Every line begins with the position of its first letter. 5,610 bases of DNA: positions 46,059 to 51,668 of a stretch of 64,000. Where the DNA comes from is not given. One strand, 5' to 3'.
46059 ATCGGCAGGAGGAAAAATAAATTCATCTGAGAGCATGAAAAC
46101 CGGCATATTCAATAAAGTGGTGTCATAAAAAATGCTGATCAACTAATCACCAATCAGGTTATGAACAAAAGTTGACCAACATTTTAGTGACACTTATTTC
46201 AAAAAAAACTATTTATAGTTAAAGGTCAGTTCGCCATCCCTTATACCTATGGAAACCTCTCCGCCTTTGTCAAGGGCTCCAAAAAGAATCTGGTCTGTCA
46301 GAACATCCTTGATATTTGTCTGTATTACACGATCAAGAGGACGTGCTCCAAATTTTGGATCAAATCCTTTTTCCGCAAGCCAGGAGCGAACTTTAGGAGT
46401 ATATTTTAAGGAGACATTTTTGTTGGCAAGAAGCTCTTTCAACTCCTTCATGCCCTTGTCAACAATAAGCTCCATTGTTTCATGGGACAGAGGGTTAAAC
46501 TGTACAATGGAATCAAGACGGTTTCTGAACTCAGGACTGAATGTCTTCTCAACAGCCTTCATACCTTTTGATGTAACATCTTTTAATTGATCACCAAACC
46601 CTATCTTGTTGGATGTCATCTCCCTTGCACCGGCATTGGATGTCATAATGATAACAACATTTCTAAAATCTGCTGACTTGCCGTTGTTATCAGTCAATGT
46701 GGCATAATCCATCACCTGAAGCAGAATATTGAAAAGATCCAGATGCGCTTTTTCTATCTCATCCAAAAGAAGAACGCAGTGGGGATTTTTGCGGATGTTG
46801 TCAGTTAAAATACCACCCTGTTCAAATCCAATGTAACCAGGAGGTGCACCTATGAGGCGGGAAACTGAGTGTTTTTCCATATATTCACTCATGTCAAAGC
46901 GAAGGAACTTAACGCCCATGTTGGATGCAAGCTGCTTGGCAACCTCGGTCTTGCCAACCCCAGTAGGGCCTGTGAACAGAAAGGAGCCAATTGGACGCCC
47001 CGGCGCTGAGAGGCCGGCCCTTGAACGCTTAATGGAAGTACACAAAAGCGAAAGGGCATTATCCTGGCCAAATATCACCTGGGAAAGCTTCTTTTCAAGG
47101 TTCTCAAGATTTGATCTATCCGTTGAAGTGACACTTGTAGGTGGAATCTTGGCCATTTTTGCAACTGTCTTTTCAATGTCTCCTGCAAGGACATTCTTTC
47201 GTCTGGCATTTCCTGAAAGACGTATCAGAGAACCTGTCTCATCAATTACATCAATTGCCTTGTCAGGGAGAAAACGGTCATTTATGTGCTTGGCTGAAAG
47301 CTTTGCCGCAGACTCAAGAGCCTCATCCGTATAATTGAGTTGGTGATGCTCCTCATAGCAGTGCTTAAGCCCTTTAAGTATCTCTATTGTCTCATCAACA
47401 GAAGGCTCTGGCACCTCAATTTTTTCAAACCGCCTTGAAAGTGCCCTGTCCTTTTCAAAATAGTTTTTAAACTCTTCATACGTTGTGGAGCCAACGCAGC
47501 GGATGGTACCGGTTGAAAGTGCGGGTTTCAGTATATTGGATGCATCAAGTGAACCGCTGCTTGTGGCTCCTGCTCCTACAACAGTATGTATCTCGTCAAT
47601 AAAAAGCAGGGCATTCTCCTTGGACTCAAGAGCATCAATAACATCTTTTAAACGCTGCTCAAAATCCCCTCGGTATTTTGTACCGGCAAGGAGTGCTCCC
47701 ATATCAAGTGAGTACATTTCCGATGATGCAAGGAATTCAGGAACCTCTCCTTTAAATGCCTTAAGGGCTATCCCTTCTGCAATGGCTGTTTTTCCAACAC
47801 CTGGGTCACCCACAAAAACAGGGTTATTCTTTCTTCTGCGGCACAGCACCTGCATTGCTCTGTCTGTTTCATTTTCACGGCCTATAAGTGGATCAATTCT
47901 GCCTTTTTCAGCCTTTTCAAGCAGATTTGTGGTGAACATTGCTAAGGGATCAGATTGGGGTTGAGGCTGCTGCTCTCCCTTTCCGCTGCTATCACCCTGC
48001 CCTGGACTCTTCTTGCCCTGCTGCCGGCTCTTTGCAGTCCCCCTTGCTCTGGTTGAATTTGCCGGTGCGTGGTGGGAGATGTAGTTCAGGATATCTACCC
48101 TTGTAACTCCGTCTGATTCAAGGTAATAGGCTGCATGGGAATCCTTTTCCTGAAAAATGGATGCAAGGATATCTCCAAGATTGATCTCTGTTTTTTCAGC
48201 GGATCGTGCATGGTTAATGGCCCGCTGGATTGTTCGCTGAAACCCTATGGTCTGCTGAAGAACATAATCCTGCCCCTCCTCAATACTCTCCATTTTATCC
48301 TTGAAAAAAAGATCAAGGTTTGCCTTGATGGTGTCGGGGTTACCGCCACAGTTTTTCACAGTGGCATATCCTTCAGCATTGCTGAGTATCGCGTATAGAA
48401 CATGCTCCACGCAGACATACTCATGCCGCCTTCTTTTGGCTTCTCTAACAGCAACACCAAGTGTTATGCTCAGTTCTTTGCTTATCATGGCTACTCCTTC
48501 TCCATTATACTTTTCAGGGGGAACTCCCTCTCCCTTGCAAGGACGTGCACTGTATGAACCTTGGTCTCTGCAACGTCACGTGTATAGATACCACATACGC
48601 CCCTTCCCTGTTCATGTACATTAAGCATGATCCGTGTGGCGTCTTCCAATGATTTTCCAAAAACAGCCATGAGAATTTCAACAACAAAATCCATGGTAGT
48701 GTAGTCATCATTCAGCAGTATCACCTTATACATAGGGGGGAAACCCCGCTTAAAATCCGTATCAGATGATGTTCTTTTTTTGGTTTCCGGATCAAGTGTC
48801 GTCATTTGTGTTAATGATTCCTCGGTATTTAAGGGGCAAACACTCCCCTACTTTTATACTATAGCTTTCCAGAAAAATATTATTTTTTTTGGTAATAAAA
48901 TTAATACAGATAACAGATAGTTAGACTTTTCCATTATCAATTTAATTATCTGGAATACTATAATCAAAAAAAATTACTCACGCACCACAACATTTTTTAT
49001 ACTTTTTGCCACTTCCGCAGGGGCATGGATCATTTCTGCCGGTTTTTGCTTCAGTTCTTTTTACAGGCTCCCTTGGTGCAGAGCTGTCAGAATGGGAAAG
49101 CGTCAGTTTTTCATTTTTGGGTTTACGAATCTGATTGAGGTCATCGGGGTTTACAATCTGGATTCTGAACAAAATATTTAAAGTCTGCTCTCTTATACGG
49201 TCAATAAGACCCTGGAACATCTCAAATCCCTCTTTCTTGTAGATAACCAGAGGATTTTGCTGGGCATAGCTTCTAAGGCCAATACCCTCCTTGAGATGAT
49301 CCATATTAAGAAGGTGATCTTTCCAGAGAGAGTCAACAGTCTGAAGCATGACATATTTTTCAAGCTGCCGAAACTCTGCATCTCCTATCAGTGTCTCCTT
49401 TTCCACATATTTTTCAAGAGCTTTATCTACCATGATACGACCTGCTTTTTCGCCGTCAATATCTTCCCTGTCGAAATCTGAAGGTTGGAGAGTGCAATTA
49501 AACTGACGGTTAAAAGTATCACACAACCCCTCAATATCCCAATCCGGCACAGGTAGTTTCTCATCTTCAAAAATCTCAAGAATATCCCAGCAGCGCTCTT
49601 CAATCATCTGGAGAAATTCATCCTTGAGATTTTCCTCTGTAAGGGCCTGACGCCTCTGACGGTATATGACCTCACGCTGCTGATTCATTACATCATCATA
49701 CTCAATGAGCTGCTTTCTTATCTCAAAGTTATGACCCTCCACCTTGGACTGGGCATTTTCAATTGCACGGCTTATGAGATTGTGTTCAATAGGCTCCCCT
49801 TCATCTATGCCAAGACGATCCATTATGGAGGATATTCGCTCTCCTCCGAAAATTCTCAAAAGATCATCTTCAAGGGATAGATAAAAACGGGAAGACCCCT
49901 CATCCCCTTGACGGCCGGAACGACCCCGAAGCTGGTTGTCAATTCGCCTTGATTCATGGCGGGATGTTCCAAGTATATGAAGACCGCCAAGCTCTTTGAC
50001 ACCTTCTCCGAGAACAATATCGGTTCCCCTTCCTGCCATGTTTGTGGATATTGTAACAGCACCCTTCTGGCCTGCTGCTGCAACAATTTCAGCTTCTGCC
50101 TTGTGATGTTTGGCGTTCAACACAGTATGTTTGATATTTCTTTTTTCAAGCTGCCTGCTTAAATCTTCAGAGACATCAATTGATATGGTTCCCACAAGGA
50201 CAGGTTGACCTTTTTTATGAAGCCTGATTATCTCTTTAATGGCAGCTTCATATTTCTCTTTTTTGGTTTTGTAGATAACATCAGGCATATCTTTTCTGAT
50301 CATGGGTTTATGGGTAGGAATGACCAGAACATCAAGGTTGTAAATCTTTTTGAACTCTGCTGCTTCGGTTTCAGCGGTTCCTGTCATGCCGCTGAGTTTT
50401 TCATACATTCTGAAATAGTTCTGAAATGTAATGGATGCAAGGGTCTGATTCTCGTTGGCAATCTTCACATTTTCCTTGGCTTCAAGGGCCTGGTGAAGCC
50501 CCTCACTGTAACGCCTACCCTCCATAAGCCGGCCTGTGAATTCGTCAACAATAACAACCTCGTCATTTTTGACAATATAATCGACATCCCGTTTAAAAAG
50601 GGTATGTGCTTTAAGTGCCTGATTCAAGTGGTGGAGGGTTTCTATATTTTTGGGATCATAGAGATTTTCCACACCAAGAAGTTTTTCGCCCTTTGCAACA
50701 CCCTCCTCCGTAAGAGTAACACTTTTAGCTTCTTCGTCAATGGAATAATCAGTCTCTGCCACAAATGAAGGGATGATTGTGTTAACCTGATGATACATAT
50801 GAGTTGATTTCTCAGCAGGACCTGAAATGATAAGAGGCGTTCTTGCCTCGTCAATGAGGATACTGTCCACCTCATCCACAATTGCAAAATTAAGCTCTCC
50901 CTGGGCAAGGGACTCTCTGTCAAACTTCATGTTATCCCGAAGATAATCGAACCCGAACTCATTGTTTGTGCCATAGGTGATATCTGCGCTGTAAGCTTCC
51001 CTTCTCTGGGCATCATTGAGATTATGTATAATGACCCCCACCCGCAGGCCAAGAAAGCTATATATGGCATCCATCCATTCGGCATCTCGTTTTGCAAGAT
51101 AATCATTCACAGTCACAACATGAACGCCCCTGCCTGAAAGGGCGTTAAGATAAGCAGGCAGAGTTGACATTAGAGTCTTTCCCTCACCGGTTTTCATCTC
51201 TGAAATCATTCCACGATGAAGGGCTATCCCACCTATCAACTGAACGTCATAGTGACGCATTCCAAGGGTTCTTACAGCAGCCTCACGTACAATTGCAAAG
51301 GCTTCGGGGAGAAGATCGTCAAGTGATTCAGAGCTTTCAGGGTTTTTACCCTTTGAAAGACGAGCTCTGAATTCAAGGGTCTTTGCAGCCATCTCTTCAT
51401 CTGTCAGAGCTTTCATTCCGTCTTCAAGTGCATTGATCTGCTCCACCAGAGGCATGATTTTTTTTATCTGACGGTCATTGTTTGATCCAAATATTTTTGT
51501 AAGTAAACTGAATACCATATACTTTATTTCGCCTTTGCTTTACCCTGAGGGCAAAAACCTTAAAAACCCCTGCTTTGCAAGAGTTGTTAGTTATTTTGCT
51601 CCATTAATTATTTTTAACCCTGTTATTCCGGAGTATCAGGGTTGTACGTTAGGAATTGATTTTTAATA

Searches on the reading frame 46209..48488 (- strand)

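Call 16: search_protein_families(library=pfam, proteins=[window:46209-48488:-], max_evalue=0.001)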
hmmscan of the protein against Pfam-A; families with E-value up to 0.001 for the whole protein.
window:46209-48488:- (759 aa): 22 families
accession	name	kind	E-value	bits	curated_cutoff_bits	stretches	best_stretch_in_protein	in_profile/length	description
PF07724.20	AAA_2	-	4e-63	212.8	27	1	498-661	1-166/166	AAA domain (Cdc48 subfamily)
PF17871.7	AAA_lid_9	-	3.1e-28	98.2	22.8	1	363-466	1-102/104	AAA lid domain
PF00004.35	AAA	-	8.9e-28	97.8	21.2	2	224-357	2-126/131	ATPase family associated with various cellular activities (AAA)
PF10431.15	ClpB_D2-small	-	7.7e-26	90.4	21.9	1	667-747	1-81/81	C-terminal, D2-small domain, of ClpB protein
PF07728.20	AAA_5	-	3.9e-17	63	22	1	503-621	2-125/139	AAA domain (dynein-related subfamily)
PF13401.12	AAA_22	-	3.8e-10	40.6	27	1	502-595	7-110/130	AAA domain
PF13191.12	AAA_16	-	1.2e-09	39.4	32.6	0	200-240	1-44/167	AAA ATPase domain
PF00158.32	Sigma54_activat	-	2.7e-09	37.4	20.2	1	503-626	25-150/168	Sigma-54 interaction domain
PF02861.25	Clp_N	-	5.7e-07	30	20.7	1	13-58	1-48/53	Clp amino terminal domain, pathogenicity island component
PF13238.12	AAA_18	-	9.9e-07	29.7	29.4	0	505-539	3-34/128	AAA domain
PF12775.13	AAA_7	-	1e-06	28.8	25.8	0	503-548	36-84/181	P-loop containing dynein motor region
PF20720.3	nSTAND3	-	1.1e-06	28.8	27.2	0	208-247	7-44/155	Novel STAND NTPase 3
PF13173.12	AAA_14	-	1.4e-06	28.8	27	0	504-581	6-74/129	AAA domain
PF05621.17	TniB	-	1.6e-06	28.1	22.4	0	249-361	77-186/189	Bacterial TniB protein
PF05496.18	RuvB_N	-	3.7e-06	27.2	27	0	497-528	30-61/159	Holliday junction DNA helicase RuvB P-loop domain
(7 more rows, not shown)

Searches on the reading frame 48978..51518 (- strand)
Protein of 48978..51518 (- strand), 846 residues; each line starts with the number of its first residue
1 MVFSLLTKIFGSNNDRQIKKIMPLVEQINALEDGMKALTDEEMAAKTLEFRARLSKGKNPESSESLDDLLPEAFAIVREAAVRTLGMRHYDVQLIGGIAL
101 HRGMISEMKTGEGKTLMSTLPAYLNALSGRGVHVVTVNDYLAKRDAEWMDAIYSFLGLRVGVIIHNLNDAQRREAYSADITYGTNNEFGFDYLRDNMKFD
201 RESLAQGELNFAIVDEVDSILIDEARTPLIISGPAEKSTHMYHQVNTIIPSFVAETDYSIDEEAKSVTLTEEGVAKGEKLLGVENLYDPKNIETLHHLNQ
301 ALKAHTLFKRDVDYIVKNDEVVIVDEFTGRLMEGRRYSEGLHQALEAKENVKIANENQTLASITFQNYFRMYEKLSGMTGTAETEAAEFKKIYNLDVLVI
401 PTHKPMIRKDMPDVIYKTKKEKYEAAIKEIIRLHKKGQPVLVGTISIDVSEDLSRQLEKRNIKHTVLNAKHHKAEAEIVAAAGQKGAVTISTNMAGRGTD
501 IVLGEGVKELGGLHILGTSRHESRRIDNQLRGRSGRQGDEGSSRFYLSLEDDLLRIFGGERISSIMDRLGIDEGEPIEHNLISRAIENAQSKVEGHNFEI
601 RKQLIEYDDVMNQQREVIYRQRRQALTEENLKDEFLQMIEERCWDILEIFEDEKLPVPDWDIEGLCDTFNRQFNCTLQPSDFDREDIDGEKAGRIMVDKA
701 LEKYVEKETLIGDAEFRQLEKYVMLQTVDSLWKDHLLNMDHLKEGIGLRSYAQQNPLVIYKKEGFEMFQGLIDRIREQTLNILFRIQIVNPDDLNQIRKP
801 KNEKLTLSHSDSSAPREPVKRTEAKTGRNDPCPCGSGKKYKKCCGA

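Call 16: search_protein_families(library=pfam, proteins=[window:48978-51518:-], max_evalue=0.001)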
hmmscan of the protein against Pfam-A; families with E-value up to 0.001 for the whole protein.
window:48978-51518:- (846 aa): 6 families
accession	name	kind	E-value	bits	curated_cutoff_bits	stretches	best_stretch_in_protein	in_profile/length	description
PF07517.20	SecA_DEAD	-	7.3e-132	439.4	24.6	1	7-390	2-290/290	SecA DEAD-like domain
PF21090.3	P-loop_SecA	-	1.3e-78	263.7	27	2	405-505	1-101/205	SecA P-loop domain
PF07516.18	SecA_SW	-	9.2e-70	235.2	26.7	1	576-787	1-200/200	SecA Wing and Scaffold domain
PF01043.26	SecA_PP_bind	-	1e-46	158.5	23.5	1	237-346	1-110/110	SecA preprotein cross-linking domain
PF02810.21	SEC-C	-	2.2e-10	40.6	20.4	1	828-845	1-18/19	SEC-C motif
PF00270.35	DEAD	-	9.3e-07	29.2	26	1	101-222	14-131/167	DEAD/DEAH box helicase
